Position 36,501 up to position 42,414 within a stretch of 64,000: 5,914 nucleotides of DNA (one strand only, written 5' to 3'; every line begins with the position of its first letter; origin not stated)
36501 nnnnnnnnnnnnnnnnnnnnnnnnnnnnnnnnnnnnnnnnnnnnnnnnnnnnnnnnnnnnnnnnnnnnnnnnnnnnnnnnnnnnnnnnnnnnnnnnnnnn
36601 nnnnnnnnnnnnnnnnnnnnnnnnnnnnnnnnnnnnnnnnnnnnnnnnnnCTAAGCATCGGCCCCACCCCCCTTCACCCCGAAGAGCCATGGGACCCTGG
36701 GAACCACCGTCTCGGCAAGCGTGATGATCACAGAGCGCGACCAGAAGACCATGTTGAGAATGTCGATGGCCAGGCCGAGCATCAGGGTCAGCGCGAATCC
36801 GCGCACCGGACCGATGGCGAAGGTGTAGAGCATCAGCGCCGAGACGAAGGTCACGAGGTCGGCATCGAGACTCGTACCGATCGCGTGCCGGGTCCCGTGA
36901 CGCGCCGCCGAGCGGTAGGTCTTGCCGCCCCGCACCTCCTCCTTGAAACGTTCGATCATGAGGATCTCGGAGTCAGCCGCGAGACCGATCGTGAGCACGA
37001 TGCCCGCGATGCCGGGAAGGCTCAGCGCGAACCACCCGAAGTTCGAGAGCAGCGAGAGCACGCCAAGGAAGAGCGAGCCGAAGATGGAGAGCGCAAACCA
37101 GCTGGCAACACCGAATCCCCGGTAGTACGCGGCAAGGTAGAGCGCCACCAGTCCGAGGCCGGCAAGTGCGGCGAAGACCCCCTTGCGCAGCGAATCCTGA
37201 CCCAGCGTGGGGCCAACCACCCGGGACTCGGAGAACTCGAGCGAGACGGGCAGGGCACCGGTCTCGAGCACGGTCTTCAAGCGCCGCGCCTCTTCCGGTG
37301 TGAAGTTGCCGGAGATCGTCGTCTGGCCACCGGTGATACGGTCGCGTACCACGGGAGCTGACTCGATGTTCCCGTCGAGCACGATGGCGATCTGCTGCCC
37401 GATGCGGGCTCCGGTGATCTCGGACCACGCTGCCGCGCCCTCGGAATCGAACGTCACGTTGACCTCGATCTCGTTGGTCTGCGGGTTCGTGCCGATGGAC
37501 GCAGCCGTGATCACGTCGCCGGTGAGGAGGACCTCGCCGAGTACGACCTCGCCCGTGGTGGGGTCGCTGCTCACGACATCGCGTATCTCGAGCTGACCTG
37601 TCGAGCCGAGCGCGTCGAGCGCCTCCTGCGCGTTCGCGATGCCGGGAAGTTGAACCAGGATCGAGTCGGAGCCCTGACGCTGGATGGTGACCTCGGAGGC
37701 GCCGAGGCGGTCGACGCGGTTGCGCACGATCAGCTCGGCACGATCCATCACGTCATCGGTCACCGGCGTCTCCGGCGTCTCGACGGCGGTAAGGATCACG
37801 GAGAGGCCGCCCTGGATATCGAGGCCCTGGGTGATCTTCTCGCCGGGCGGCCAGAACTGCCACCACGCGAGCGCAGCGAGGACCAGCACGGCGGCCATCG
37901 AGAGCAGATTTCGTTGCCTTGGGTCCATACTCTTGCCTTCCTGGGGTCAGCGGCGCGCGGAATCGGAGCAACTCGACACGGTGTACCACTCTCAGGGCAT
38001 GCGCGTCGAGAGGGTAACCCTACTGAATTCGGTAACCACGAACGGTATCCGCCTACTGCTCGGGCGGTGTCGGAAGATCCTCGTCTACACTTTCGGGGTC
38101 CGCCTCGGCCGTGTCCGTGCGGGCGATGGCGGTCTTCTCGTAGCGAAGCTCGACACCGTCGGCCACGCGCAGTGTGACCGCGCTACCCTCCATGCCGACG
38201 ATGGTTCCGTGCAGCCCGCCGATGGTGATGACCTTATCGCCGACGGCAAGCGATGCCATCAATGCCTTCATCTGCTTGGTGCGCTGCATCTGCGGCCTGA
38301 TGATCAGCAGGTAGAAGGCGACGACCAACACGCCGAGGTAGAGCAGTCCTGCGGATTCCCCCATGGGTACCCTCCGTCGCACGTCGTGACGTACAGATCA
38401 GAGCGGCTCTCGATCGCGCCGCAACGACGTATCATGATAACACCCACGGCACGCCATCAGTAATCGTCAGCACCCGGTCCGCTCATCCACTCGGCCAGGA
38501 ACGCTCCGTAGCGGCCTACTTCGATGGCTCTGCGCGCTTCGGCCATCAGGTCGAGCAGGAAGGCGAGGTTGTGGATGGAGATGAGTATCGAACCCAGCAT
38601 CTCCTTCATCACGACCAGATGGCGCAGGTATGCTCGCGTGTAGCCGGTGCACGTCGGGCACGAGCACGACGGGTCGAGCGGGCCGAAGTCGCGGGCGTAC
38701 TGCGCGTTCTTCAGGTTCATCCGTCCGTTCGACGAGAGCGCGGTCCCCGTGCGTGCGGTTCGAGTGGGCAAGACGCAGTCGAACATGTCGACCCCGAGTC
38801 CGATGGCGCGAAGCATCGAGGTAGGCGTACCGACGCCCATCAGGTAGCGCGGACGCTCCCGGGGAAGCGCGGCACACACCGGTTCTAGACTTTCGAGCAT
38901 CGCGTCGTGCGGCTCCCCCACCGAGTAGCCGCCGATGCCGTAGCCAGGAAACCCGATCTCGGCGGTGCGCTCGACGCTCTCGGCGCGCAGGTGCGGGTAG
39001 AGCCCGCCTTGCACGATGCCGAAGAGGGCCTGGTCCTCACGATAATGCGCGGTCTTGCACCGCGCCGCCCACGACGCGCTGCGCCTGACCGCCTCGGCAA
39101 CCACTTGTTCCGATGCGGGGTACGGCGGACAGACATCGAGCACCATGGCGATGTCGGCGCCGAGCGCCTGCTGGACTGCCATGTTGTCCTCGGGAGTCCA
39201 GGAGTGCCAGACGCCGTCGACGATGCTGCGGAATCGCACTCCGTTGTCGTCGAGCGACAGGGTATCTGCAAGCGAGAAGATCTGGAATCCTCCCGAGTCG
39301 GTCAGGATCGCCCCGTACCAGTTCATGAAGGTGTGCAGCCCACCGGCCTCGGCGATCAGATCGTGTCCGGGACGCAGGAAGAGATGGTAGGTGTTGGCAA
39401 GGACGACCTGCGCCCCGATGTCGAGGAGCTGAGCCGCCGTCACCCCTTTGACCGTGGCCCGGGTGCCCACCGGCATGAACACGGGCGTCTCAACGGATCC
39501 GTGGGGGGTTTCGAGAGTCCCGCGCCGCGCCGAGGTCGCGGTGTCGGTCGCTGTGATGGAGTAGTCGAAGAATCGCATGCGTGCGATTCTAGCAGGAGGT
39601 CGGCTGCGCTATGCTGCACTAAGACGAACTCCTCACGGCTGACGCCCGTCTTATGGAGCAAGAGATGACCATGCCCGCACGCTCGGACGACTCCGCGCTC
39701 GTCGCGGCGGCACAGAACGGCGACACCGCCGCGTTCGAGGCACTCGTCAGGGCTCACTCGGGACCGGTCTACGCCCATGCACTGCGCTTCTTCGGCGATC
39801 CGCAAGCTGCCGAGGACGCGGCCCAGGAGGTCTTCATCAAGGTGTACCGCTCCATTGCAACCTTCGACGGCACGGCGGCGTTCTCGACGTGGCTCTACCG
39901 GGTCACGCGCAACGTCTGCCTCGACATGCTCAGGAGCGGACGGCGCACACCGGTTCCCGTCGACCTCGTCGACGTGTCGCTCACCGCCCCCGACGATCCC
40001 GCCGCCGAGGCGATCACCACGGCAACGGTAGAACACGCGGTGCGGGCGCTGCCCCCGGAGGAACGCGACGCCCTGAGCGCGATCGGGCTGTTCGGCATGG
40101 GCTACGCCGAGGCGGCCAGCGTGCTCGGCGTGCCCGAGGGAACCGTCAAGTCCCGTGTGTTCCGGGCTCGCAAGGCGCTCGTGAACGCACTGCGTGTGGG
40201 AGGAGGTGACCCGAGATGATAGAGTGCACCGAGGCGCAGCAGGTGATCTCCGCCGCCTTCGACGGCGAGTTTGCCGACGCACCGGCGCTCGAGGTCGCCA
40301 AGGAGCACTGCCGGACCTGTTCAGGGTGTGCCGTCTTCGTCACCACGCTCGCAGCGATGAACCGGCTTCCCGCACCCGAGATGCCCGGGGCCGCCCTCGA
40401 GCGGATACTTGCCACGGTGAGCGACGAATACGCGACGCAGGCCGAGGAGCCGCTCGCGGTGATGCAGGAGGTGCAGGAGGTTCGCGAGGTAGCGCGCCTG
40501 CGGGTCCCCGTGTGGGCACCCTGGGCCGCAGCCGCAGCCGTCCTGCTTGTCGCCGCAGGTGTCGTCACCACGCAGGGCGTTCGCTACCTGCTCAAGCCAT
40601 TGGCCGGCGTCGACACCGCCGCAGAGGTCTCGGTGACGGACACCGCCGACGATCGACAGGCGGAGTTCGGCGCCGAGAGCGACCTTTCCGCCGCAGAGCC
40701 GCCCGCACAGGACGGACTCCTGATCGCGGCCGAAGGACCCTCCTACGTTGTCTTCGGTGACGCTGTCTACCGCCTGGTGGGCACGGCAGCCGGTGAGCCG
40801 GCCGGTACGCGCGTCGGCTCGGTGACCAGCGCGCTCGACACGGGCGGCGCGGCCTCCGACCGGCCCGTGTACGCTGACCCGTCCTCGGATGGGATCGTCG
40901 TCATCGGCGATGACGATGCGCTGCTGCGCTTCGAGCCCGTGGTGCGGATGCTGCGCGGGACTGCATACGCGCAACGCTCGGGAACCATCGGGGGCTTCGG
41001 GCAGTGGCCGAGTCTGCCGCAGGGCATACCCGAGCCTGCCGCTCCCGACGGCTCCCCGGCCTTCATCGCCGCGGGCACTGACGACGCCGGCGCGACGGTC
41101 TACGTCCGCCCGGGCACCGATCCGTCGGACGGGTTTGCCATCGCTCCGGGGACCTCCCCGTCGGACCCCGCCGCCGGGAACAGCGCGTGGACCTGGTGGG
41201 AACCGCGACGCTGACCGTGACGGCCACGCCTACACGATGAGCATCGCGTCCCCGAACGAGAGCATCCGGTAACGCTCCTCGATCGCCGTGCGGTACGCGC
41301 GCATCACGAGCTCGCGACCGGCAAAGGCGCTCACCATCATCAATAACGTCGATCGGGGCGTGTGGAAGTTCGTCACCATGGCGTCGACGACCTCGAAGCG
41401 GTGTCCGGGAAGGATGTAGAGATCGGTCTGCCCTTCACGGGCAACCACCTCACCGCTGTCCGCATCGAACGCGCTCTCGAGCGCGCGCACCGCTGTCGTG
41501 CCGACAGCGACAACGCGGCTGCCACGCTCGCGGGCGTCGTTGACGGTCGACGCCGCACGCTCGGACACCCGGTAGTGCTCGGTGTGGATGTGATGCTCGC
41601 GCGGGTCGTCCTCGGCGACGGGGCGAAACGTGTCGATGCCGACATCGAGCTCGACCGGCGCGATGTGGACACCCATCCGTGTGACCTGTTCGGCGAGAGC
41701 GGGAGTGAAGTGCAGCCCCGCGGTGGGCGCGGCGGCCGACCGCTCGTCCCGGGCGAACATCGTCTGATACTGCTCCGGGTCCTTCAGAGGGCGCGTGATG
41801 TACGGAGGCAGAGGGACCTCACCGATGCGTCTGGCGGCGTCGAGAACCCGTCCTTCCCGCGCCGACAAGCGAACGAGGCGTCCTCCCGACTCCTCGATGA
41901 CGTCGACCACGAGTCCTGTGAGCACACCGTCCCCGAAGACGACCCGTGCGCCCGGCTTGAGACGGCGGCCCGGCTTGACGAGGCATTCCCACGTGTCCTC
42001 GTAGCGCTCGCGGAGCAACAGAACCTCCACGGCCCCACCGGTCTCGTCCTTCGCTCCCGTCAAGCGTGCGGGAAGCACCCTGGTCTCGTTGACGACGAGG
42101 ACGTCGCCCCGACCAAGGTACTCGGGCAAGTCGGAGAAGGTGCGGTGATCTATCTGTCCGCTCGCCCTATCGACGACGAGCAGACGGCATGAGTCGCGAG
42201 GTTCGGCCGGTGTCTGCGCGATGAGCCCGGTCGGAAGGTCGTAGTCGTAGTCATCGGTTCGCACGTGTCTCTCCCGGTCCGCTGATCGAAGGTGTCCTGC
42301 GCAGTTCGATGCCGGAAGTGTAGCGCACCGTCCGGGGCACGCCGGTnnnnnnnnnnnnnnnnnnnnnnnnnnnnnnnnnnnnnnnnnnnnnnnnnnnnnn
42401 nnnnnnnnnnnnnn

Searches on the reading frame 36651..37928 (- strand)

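Call 65: search_protein_families(library=pfam, proteins=[window:36651-37928:-], max_evalue=0.00001)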
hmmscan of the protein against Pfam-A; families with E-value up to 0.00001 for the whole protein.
window:36651-37928:- (425 aa): 3 families
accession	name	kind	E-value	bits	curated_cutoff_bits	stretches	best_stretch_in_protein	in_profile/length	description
PF22599.2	SecDF_P1_head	-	8e-32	109.9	27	1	127-228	12-114/114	SecDF, P1 head subdomain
PF21760.3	SecD_1st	-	5.5e-20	71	27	1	61-118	1-58/60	Protein translocase subunit SecDF, P1 domain, N-terminal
PF02355.23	SecD_SecF_C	-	1.1e-16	61.2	20.5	1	229-405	12-187/189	Protein export membrane protein SecD/SecF, C-terminal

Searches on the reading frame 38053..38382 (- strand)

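Call 65: search_protein_families(library=pfam, proteins=[window:38053-38382:-], max_evalue=0.00001)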
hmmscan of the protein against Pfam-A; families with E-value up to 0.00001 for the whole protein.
window:38053-38382:- (109 aa): 1 family
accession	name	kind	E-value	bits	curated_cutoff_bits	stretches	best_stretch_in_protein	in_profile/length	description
PF02699.20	YajC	-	8e-26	90.2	28.2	1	13-88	3-78/78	Preprotein translocase subunit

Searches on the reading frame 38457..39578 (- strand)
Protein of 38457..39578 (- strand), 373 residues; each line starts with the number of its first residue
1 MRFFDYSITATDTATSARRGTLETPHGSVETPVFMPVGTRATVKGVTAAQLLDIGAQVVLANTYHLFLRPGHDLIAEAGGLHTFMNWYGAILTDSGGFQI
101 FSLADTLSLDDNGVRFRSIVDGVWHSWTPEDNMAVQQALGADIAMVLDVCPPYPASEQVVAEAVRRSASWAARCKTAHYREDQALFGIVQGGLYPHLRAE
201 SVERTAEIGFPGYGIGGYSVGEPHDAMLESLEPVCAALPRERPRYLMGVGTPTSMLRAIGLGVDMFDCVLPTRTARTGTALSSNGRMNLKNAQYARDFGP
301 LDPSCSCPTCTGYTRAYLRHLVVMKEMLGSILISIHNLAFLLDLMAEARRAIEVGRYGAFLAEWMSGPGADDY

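Call 65: search_protein_families(library=pfam, proteins=[window:38457-39578:-], max_evalue=0.00001)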
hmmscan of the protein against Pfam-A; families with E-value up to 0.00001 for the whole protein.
window:38457-39578:- (373 aa): 1 family
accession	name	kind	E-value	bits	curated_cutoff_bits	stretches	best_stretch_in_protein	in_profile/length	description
PF01702.25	TGT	-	3.2e-152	507.2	26.3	1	16-365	2-352/357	Queuine tRNA-ribosyltransferase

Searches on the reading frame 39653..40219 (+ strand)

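Call 65: search_protein_families(library=pfam, proteins=[window:39653-40219:+], max_evalue=0.00001)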
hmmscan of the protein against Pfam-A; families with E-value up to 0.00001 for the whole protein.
window:39653-40219:+ (188 aa): 3 families
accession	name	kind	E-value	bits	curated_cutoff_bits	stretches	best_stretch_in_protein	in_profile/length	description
PF04542.20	Sigma70_r2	-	1.3e-22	79.8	24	1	31-99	1-71/71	Sigma-70 region 2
PF08281.18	Sigma70_r4_2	-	2.3e-16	59.6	25.7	1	126-176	4-54/54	Sigma-70, region 4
PF04545.22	Sigma70_r4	-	3.3e-07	30.2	24.1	1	131-176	3-48/50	Sigma-70, region 4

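Call 67: search_protein_families(library=ncbifam, proteins=[window:39653-40219:+], max_evalue=0.00001)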
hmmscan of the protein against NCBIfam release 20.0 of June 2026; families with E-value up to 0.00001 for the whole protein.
window:39653-40219:+ (188 aa): 76 families (the best 25 are shown)
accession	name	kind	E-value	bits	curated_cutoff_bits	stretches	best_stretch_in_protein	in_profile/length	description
NF007225.0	PRK09643.1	equivalog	3.3e-40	138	190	1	10-181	11-183/204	RNA polymerase sigma factor SigM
NF004113.0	PRK05602.1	equivalog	4e-35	121.3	208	1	3-180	22-201/211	RNA polymerase sigma factor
NF009166.1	PRK12513.1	equivalog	2.3e-34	118.8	206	1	9-180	5-186/193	RNA polymerase sigma factor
NF008888.0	PRK11922.1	equivalog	6.6e-33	114.3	204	1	3-180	7-196/231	RNA polymerase sigma factor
NF007229.0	PRK09647.1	equivalog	2.8e-32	111.8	265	1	9-181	25-203/220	RNA polymerase sigma factor SigE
TIGR02939.1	RpoE_Sigma70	equivalog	3.6e-32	111.9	236.15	1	10-181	4-187/190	RNA polymerase sigma factor RpoE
NF007227.0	PRK09645.1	subfamily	9.8e-30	103.7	202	1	18-181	5-171/177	sigma-70 family RNA polymerase sigma factor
NF009171.0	PRK12518.1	equivalog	4e-29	101.8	208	1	7-181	8-185/191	RNA polymerase sigma factor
NF007216.0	PRK09638.1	equivalog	1.6e-28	99.7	194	1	11-180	3-174/180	RNA polymerase sigma factor SigY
NF009168.0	PRK12515.1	subfamily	1.7e-28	99.4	236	1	11-184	7-183/189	RNA polymerase sigma factor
NF007223.0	PRK09641.1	equivalog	3.3e-28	98.8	209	1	16-181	8-185/187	RNA polymerase sigma factor SigW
NF006089.0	PRK08241.1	subfamily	8.8e-28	97.4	240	1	11-116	7-112/343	RNA polymerase subunit sigma-70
TIGR02937.1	sigma70-ECF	superfamily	2e-27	95.8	42.9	1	27-180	2-165/165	sigma-70 family RNA polymerase sigma factor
NF008894.0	PRK11924.3-1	equivalog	4e-27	95.5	258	1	11-177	7-178/188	RNA polymerase sigma factor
NF009172.0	PRK12519.1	subfamily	7.8e-26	90.8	222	1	5-178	8-187/194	RNA polymerase sigma factor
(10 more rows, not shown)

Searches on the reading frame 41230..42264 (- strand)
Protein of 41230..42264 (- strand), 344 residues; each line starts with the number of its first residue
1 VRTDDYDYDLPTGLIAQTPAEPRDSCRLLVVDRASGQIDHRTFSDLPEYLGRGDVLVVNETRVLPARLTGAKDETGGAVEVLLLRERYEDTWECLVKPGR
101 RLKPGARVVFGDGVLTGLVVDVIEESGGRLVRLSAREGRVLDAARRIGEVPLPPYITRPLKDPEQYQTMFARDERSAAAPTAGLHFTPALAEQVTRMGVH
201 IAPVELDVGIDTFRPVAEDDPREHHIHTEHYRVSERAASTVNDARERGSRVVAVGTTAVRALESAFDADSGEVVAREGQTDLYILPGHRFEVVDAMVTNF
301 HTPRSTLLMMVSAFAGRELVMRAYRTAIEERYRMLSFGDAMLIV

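Call 66: search_protein_families(library=pfam, proteins=[window:41230-42264:-], max_evalue=0.00001)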
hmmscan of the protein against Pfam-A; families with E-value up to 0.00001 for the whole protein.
window:41230-42264:- (344 aa): 1 family
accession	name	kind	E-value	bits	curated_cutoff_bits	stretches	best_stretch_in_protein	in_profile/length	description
PF02547.20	Queuosine_synth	-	4.8e-130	433.8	25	1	4-343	2-322/322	Queuosine biosynthesis protein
